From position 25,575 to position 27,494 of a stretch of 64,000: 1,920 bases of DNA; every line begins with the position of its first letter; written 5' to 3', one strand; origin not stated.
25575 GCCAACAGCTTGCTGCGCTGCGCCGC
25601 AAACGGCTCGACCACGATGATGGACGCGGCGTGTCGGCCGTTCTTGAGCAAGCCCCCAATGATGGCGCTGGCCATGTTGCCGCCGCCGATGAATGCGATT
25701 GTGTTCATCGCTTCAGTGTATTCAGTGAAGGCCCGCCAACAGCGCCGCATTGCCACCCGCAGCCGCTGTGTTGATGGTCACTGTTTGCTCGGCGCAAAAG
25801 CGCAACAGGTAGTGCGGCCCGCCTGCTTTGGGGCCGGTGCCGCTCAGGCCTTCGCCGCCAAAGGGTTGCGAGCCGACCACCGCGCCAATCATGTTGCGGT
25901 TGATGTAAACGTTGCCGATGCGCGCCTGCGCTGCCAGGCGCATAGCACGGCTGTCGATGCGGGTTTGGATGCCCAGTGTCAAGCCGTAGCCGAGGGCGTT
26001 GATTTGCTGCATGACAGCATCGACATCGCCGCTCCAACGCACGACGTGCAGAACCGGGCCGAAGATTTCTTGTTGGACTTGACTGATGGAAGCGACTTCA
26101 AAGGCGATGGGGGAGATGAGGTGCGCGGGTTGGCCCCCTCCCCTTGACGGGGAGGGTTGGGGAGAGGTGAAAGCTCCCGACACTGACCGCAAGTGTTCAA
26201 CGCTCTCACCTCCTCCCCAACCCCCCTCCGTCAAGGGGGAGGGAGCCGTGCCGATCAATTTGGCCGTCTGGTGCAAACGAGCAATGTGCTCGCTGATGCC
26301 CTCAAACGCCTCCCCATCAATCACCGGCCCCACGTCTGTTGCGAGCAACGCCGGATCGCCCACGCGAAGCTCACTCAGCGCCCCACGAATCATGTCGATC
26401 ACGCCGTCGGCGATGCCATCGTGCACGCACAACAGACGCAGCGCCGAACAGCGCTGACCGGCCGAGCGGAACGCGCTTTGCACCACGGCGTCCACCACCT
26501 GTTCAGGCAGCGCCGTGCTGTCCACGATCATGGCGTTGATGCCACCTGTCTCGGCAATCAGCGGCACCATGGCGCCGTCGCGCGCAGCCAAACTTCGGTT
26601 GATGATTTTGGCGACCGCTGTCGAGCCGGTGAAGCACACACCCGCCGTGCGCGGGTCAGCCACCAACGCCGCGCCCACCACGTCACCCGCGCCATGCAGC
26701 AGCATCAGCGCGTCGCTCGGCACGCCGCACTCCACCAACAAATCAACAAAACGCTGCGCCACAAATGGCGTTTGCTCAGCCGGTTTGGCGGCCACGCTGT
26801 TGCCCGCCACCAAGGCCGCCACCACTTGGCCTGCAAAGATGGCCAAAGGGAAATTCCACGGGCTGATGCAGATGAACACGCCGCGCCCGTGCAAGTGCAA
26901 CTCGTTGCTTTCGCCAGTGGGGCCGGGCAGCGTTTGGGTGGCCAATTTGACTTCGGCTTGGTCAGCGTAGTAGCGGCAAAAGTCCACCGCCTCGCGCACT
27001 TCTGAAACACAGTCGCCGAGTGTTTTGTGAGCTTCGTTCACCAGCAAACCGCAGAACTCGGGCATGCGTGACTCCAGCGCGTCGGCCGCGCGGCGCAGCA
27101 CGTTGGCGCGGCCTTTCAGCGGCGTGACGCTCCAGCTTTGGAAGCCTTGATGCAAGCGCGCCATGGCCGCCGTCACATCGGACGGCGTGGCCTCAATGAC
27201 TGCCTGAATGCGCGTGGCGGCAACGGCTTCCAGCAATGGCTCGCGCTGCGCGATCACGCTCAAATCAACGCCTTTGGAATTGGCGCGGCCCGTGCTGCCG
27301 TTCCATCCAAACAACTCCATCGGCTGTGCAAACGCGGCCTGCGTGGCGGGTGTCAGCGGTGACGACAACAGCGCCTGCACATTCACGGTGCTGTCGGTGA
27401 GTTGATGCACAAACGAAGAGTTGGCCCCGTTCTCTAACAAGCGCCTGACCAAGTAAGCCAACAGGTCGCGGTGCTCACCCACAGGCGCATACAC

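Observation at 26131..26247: Nested-palindromic ~110-nt repeat inserted in frame inside the ALDH domain of putA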

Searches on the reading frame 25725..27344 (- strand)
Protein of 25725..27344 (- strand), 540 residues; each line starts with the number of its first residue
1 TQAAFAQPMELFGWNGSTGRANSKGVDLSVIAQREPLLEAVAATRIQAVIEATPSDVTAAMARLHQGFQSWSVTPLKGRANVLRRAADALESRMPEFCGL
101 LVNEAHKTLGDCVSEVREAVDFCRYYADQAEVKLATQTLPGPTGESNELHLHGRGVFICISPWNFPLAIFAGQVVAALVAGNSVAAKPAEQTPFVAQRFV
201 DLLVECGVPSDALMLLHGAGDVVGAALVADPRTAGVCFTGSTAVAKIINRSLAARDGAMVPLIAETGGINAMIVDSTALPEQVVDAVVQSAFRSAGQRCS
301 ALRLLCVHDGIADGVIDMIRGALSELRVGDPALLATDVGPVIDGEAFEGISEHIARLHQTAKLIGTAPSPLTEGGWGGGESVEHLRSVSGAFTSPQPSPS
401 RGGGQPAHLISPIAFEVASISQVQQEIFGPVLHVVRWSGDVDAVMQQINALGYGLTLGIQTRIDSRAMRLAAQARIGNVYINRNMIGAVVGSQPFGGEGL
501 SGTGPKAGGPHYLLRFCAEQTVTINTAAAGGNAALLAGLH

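Call 77: predict_structure(alignment_id=A4)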
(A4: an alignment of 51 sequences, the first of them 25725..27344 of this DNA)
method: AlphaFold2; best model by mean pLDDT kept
length: 540 residues; sequences in the alignment: 51
mean_pLDDT: 66.8   pTM: 0.59
mean pLDDT of the five models: 66.8, 56.7, 55.4, 53.1, 51.6
residues with pLDDT >= 90: 114; 70-90: 155; 50-70: 123; < 50: 148
segments of 3 or more residues with pLDDT < 50: 1-9, 139-142, 144-150, 256-267, 294-300, 334-338, 373-404, 463-465, 476-479, 481-540
pLDDT, mean of each block of 10 residues (from residue 1): 43 55 54 76 92 94 93 91 95 93 84 82 79 59 43 74 69 86 89 93 97 91 83 70 56 52 46 74 63 46 81 87 74 50 75 90 87 38 35 34 56 90 70 90 82 61 54 53 32 24 24 31 29 37
secondary structure, 60 per line:
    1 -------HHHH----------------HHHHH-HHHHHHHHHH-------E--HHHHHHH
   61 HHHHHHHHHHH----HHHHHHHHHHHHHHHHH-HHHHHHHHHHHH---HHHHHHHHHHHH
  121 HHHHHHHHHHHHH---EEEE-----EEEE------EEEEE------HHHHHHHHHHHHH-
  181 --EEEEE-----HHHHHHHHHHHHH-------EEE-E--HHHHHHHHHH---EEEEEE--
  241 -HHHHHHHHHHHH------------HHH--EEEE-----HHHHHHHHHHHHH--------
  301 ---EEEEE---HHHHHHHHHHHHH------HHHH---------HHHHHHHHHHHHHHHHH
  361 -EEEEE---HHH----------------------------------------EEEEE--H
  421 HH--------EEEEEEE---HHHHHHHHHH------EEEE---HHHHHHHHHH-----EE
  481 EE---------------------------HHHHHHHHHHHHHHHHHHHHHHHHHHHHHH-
elements in order: H8-11 H28-32 H34-43 H54-71 H76-92 H94-105 H109-133 E137-140 E146-149 E156-160 H167-179 E183-187 H193-205 E213-215 H220-229 E233-238 H242-253 E271-274 H280-292 E304-308 H312-324 H331-334 H344-360 E362-366 E413-417 E431-437 H441-450 E457-460 H464-473 E479-482 H510-539

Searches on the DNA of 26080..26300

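Call 50: search_rna_families(source=window, start=26080, end=26300, threshold=evalue, max_evalue=10)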
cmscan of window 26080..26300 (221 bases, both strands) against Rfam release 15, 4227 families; matches with E-value up to 10: 108.
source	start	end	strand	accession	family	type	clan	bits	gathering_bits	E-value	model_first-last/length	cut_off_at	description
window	26125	26253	-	RF04198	MIR8670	Gene; miRNA;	-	41.5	150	5e-07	1-142/142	no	MIR8670 microRNA precursor family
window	26132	26248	-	RF03433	mir-2576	Gene; miRNA;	-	39.8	83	2.9e-05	1-120/120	no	mir-2576 microRNA precursor family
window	26133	26246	-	RF04119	MIR1858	Gene; miRNA;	-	39.3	137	1.3e-05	1-197/197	no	MIR1858 microRNA precursor family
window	26126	26254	+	RF04198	MIR8670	Gene; miRNA;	-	38.5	150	2.9e-06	1-142/142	no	MIR8670 microRNA precursor family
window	26146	26232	-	RF02007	mir-1237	Gene; miRNA;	-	37.9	65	0.00017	1-102/102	no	mir-1237 microRNA precursor family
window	26132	26247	-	RF04159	MIR1437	Gene; miRNA;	-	35.9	168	7.6e-05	40-153/192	no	MIR1437 microRNA precursor family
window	26131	26247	+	RF03433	mir-2576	Gene; miRNA;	-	35.3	83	0.00029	1-120/120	no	mir-2576 microRNA precursor family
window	26126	26253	+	RF04159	MIR1437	Gene; miRNA;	-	34.9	168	0.00013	28-165/192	no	MIR1437 microRNA precursor family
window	26128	26256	+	RF04173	MIR847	Gene; miRNA;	-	34.8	184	4.6e-06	1-164/164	no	MIR847 microRNA precursor family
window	26146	26232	-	RF03946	mir-3132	Gene; miRNA;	-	34.7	84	0.00011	1-75/75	no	mir-3132 microRNA precursor family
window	26145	26233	-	RF03792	MIR6462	Gene; miRNA;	-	34.2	96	0.00011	1-119/119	no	MIR6462 microRNA precursor family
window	26146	26232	-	RF00771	mir-185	Gene; miRNA;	-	32.7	60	0.0001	1-79/79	no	mir-185 microRNA precursor family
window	26142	26236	+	RF03349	mir-3151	Gene; miRNA;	-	32.7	83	0.00041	1-85/85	no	mir-3151 microRNA precursor family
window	26138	26238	-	RF03206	mir-3102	Gene; miRNA;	-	32.1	61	0.0004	1-104/104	no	mir-3102 microRNA precursor family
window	26135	26244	+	RF03358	mir-634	Gene; miRNA;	-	31.9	70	6.5e-05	1-88/88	no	mir-634 microRNA precursor family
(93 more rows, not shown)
